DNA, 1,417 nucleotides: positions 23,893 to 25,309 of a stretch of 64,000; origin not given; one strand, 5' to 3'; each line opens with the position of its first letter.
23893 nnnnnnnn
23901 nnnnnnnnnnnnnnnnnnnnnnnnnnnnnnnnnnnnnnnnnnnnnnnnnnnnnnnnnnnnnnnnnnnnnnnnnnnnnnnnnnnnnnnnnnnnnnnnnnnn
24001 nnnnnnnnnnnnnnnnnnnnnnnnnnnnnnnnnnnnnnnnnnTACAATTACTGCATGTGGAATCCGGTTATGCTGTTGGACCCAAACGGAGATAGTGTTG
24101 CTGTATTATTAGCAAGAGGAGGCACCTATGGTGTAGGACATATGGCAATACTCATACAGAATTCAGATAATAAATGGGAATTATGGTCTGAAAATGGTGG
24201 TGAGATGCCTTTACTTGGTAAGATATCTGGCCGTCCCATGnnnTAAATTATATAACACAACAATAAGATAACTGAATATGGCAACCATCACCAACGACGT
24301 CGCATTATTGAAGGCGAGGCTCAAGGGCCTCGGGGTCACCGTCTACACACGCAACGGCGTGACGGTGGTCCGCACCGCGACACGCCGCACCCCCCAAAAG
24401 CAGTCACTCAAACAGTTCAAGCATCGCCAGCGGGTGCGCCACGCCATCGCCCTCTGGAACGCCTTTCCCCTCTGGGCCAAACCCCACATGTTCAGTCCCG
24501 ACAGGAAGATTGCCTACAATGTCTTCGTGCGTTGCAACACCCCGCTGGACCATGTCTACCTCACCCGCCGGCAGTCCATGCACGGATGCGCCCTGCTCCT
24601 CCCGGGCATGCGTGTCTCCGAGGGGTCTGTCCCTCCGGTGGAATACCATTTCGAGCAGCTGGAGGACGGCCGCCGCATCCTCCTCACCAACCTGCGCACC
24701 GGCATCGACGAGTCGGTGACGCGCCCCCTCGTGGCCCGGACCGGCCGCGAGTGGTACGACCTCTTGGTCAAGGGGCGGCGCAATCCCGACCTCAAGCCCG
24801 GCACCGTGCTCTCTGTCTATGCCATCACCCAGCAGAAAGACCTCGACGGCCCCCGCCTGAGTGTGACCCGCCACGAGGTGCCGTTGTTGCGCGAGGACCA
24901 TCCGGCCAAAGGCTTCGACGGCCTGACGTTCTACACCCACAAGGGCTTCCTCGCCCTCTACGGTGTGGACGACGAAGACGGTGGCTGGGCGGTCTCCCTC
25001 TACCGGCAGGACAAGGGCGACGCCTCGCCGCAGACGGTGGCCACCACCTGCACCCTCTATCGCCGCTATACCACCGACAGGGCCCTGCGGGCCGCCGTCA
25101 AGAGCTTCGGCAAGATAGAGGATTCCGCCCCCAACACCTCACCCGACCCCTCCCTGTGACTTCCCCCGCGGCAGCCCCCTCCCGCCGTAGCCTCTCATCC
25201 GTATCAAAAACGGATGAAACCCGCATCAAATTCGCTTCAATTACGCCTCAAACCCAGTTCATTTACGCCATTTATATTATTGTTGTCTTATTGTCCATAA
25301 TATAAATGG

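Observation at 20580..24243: Array of three orphan Rhs C-terminal toxin cassettes with no Rhs shell gene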

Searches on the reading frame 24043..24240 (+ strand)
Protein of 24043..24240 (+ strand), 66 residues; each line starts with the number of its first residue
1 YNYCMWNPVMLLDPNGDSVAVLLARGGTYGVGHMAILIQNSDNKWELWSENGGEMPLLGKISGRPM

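Call 75: find_homologous_proteins(query=window:24043-24240:+, max_evalue=0.01)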
Query seq(66 aa): no candidate shares three 5-residue words with the query. No homologue found.

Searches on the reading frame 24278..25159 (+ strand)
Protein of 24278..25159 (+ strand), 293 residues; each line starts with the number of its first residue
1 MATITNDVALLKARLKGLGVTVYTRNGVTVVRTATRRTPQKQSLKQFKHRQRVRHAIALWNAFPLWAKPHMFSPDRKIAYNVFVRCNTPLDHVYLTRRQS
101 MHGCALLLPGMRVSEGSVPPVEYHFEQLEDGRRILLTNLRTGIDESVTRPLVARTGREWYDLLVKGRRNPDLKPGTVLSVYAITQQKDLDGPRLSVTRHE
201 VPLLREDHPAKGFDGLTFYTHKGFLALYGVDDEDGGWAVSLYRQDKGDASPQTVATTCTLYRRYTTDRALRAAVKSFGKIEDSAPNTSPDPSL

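Call 5: search_protein_families(library=pfam, proteins=[window:24278-25159:+], max_evalue=0.1)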
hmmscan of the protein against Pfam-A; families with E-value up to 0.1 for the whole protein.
window:24278-25159:+ (293 aa): 0 families

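Call 6: search_protein_families(library=ncbifam, proteins=[window:24278-25159:+], max_evalue=0.1)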
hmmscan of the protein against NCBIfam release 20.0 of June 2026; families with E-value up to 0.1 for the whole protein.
window:24278-25159:+ (293 aa): 0 families

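Call 45: search_protein_families(library=padloc, proteins=[window:24278-25159:+], max_evalue=0.1)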
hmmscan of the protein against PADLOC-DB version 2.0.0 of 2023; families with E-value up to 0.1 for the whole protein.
window:24278-25159:+ (293 aa): 0 families

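Call 94: search_protein_families(library=pfam, proteins=[L089:8054-8911:+, L089:8899-9408:+], max_evalue=0.05)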
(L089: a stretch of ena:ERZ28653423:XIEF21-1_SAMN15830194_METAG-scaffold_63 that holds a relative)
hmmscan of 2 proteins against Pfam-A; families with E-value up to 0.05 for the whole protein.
L089:8054-8911:+ (285 aa): 1 family
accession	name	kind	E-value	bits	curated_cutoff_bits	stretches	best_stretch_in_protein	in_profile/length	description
PF01551.29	Peptidase_M23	-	8.4e-11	42.4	28.7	1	157-247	2-89/96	Peptidase family M23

L089:8899-9408:+ (169 aa): 0 families

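Call 97: search_protein_families(library=pfam, alignment_id=A9, max_evalue=1)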
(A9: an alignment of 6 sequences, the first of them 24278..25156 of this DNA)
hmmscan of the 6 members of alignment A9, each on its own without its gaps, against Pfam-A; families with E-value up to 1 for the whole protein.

A. member 1, window:24278-25156:+ (293 aa): 0 families

B. families by the number of members that match (of 6 scanned): 1 family
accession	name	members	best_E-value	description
PF19781.4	DUF6266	2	1.3e-05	Family of unknown function (DUF6266)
